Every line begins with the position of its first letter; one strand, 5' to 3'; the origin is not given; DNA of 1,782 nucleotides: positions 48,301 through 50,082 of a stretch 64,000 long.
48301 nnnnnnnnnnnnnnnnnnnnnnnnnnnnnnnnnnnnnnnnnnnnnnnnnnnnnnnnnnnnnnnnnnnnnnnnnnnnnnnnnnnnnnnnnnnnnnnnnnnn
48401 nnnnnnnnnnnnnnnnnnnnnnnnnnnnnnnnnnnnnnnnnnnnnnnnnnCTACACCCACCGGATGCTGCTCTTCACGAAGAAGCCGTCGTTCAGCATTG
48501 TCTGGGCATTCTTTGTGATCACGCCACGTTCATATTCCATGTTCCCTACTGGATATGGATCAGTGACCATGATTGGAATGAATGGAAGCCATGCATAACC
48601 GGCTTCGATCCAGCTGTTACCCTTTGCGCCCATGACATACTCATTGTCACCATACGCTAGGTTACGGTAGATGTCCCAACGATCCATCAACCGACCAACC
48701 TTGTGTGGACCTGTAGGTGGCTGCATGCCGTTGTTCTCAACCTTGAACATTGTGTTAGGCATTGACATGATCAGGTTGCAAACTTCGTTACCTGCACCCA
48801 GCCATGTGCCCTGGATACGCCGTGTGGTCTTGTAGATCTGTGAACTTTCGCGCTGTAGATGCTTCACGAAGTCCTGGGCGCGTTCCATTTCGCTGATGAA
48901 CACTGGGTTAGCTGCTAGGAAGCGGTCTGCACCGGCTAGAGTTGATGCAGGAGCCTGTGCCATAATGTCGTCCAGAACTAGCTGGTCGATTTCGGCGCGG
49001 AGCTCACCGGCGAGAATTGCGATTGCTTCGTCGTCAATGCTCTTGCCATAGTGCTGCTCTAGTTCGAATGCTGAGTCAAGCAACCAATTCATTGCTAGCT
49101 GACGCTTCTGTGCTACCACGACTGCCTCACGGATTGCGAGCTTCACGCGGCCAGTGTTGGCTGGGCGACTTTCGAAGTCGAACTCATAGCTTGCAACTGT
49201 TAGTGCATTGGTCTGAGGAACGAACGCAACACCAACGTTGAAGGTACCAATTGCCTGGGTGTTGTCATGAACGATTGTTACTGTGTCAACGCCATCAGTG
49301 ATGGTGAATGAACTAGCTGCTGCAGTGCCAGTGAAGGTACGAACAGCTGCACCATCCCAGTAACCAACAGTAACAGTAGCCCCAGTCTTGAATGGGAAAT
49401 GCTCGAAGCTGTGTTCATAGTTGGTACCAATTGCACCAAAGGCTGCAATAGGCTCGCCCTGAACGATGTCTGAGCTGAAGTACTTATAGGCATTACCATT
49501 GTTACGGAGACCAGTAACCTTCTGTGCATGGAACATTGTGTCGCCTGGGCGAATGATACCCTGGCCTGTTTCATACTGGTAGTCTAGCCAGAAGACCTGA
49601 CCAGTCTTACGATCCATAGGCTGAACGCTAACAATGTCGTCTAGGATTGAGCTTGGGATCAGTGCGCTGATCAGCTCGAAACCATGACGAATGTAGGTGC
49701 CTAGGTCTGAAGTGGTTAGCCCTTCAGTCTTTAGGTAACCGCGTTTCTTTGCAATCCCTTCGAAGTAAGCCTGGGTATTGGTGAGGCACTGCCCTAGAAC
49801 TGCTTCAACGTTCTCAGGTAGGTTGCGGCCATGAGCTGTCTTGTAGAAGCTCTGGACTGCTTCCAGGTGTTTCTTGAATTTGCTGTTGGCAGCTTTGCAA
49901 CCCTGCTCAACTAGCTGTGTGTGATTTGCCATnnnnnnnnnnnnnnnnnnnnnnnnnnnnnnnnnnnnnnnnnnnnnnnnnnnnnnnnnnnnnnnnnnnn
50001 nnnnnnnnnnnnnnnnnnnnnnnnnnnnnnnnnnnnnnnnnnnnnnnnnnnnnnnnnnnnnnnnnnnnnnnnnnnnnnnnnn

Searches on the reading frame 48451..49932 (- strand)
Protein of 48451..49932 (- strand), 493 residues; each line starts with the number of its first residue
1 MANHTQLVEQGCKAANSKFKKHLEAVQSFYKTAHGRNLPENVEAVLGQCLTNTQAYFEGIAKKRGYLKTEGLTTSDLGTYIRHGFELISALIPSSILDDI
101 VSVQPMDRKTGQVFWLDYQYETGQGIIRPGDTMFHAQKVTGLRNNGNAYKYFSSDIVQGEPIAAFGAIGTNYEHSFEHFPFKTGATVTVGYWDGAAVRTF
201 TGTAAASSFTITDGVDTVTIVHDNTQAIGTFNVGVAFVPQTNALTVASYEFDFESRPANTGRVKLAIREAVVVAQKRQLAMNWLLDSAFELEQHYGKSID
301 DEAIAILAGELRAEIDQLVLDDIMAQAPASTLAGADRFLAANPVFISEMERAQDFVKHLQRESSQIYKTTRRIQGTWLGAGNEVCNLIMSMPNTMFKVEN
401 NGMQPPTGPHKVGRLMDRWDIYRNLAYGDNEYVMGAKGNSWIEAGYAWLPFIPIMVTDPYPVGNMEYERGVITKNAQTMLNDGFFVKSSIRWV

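Call 12: search_protein_families(library=pfam, proteins=[window:48451-49932:-], max_evalue=0.001)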
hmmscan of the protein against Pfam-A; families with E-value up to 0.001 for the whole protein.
window:48451-49932:- (493 aa): 1 family
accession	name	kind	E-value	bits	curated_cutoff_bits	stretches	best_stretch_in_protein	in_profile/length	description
PF07068.17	Gp23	-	3e-36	126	24.4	1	85-476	9-347/376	Major capsid protein Gp23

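Call 32: search_dna_similar(query=window:48451-49932:-, collection=phages, mode=protein, max_rows=15)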
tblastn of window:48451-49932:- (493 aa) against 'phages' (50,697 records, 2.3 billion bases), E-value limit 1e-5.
Records with a match: 231; places in all: 231; records where one place covers at least 80% of the query: 37.
Best place of each record, by identity: <60% 231.
By first word of the organism name: Synechococcus 63; Escherichia 49; Klebsiella 29; Pseudomonas 14; Erwinia 11; Maribacter 8; Salmonella 7; Xanthomonas 4; Pectobacterium 4; Flavobacterium 4; and 22 more.
By host as written in the record: - 65; Escherichia coli 22; Klebsiella pneumoniae 13; Maribacter forsetii DSM18668 8; Pseudomonas aeruginosa PAO1 5; Synechococcus sp. WH7803 4; Flavobacterium sp. LMO8 4; Synechococcus sp. 4; and 74 more.
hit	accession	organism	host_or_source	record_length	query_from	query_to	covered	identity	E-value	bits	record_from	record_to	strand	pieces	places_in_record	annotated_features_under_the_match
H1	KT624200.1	Bacillus phage SP-15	Bacillus subtilis W-23-S(r); Bacillus ...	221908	18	490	96%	26.9%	1e-17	165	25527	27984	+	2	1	major capsid protein (x2) | putative endonuclease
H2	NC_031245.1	Bacillus phage SP-15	Bacillus subtilis W-23-S(r); Bacillus ...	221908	18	490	96%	26.9%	1e-17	165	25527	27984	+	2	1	major capsid protein (x2) | putative endonuclease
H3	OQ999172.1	Listeria phage LIS04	Listeria innocua ATCC 51742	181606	33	490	93%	27.7%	8e-43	168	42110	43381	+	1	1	major capsid protein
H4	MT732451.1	Maribacter phage Molly_1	Maribacter forsetii DSM18668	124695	77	485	83%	27.1%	8e-36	147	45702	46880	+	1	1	major capsid protein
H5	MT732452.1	Maribacter phage Molly_2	Maribacter forsetii DSM18668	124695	77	485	83%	27.1%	8e-36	147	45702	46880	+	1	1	major capsid protein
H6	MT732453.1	Maribacter phage Molly_3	Maribacter forsetii DSM18668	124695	77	485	83%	27.1%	8e-36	147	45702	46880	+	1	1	major capsid protein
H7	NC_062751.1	Maribacter phage Molly_1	Maribacter forsetii DSM18668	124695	77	485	83%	27.1%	8e-36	147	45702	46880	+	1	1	major capsid protein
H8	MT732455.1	Maribacter phage Molly_5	Maribacter forsetii DSM18668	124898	77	485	83%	27.1%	8e-36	147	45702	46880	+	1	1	major capsid protein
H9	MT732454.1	Maribacter phage Molly_4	Maribacter forsetii DSM18668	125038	77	485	83%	27.1%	8e-36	147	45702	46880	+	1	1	major capsid protein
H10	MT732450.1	Maribacter phage Colly_1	Maribacter forsetii DSM18668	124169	77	485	83%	26.8%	1e-35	147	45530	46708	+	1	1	major capsid protein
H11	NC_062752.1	Maribacter phage Colly_1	Maribacter forsetii DSM18668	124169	77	485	83%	26.8%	1e-35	147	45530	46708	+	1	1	major capsid protein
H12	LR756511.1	uncultured phage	metagenomic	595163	74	490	85%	25.1%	2e-25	116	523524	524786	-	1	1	record has no annotation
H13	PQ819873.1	Streptococcus phage vB_SagM-GXN1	Streptococcus agalactiae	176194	82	490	83%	25.4%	1e-24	114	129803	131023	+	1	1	major capsid protein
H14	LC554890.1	Ralstonia phage RP13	Ralstonia solanacearum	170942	18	458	89%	22.5%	8e-7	58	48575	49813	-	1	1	hypothetical protein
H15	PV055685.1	Pseudomonas phage QdP_Psa3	Pseudomonas syringae pv. actinidiae ...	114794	43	490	91%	22.1%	2e-9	66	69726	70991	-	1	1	major head protein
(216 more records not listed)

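Call 44: find_related_loci(query=window:48451-49932:-, collection=viral_contigs, flank=2000)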
Query window:48451-49932:- (493 aa) in viral_contigs; peptide patterns used: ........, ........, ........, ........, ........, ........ (x = any residue, [..] = any of these).
1 stretches matched a pattern, but none encodes a relative of the query by tblastn (E <= 1e-3).
